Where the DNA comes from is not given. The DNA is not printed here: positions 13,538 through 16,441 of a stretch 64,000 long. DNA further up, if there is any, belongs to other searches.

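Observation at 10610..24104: Seven-gene ABC locus with two permease pairs, one giant binding protein, two giant accessory proteins and no ATPase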

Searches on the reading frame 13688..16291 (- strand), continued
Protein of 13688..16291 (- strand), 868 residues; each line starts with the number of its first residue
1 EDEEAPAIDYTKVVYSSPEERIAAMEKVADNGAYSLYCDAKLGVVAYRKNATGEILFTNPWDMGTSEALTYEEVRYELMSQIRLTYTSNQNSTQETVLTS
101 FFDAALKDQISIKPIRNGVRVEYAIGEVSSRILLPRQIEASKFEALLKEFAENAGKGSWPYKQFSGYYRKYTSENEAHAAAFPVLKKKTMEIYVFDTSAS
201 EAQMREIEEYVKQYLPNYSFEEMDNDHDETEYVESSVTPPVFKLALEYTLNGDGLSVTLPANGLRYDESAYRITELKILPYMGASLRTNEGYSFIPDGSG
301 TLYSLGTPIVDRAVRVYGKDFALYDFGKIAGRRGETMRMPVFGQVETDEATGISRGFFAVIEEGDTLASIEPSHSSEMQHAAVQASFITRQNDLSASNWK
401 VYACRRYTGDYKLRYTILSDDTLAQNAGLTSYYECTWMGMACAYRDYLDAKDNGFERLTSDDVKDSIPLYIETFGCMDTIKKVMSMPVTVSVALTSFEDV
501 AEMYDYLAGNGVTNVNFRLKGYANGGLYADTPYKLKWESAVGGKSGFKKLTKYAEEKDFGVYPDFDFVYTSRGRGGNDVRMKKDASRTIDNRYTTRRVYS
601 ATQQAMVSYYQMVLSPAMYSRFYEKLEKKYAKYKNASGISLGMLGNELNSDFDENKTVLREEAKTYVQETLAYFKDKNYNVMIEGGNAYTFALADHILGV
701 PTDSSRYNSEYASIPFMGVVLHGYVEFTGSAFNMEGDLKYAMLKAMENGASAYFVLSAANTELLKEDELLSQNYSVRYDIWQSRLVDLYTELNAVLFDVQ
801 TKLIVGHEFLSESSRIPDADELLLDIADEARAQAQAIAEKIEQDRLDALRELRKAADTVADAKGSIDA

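Call 66: list_cluster_members(proteins=[P0386, P0383, P0376, P0363, P0354, P0352, P0347, P0343, P0335, P0327])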
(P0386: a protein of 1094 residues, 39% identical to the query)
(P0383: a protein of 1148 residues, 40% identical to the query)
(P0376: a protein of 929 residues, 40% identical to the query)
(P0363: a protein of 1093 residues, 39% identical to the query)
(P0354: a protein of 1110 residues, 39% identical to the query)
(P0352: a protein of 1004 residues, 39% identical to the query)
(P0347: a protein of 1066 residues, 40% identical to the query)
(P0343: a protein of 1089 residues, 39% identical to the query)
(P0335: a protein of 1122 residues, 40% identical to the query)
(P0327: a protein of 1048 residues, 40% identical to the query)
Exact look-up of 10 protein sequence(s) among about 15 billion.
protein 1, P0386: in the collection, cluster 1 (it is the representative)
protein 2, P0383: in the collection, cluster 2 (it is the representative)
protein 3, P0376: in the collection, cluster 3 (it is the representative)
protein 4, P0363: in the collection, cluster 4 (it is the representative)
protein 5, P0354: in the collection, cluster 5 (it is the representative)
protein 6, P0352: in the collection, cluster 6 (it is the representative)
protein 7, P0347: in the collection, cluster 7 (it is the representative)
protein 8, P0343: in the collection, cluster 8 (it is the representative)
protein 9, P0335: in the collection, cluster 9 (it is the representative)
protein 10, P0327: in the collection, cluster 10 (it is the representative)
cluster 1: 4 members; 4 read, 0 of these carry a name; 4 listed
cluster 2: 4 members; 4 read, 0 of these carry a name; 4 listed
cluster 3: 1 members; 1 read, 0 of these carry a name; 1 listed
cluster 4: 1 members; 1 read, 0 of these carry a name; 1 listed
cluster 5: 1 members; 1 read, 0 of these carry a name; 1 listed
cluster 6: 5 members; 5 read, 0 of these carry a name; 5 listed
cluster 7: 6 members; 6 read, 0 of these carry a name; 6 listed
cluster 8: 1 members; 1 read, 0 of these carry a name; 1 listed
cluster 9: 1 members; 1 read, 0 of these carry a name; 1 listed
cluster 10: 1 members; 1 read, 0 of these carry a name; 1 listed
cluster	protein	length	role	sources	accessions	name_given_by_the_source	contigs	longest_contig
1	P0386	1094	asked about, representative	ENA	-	-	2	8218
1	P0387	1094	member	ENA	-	-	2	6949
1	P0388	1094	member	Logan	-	-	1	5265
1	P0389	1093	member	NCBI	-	-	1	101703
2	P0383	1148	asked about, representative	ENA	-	-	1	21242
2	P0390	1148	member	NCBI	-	-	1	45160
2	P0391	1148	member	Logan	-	-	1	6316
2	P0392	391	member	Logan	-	-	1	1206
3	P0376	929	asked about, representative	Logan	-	-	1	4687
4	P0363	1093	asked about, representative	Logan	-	-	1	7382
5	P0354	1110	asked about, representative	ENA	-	-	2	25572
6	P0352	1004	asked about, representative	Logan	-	-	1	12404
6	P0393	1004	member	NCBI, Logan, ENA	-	-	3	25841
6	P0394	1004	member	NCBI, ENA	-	-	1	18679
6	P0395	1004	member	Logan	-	-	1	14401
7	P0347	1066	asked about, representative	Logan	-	-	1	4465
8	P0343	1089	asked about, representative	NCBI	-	-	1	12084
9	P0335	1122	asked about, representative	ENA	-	-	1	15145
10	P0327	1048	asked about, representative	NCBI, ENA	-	-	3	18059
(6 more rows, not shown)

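Call 67: find_encoding_contigs(protein=P0389, flank=10000, max_places=2)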
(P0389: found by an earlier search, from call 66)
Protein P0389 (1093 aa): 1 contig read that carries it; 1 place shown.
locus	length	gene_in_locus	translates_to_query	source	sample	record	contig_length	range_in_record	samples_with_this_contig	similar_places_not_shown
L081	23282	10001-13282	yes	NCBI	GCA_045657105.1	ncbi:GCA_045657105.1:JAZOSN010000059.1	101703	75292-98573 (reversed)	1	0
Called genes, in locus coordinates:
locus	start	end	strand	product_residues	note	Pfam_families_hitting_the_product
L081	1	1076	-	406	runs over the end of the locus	PF00291:PALP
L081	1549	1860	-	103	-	PF04545:Sigma70_r4 (weak)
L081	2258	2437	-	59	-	-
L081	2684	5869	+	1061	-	PF13416:SBP_bac_8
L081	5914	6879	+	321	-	PF00528:BPD_transp_1 (faint)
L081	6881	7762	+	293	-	PF00528:BPD_transp_1 (faint)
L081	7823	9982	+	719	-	PF01436:NHL (faint), PF08450:SGL (faint), PF04893:Yip1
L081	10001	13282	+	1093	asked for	PF18952:DUF5696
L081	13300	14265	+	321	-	PF00528:BPD_transp_1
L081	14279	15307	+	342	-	PF00528:BPD_transp_1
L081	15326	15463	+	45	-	-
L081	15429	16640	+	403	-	PF01743:PolyA_pol, PF12627:PolyA_pol_RNAbd, PF13735:tRNA_NucTran2_2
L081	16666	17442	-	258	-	PF26351:DUF8091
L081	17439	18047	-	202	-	PF02417:Chromate_transp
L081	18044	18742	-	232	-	PF02417:Chromate_transp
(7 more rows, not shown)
